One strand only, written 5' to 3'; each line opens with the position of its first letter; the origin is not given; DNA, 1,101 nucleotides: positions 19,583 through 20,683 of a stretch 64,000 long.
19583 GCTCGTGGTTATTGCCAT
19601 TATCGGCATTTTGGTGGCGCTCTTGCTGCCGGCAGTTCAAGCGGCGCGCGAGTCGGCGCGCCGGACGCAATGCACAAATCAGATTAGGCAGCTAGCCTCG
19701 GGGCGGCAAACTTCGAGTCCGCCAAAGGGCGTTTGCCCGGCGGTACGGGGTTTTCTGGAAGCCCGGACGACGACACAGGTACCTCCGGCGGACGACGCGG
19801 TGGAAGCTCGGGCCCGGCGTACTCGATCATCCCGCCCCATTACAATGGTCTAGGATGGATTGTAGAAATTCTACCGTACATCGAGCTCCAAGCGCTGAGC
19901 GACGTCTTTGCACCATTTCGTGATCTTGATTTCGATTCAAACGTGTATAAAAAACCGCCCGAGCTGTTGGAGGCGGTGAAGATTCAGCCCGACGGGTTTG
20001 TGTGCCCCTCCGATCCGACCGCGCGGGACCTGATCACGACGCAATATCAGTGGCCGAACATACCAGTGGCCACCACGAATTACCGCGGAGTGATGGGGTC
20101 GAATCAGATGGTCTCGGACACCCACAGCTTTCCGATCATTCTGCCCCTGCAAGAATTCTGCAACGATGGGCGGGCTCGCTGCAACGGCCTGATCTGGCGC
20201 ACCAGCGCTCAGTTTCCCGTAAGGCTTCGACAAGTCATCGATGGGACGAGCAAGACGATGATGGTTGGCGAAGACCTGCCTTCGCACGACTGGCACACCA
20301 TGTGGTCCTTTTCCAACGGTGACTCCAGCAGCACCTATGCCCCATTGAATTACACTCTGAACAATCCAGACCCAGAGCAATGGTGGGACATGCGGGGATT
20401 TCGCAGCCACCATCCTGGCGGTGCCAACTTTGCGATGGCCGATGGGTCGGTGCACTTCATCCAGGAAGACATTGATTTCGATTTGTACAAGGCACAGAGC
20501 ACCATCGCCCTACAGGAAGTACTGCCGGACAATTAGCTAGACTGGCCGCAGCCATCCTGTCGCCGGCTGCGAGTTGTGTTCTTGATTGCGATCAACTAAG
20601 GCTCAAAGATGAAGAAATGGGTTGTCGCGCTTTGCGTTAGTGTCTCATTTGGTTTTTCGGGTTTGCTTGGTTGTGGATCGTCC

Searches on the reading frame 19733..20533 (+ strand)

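Call 70: search_protein_families(library=pfam, proteins=[window:19733-20533:+])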
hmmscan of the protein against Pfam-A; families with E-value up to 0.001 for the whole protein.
window:19733-20533:+ (267 aa): 1 family
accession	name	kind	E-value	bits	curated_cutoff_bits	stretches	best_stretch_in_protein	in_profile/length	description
PF07596.16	SBP_bac_10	-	8.9e-28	98.5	23.3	1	13-249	45-267/268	Protein of unknown function (DUF1559)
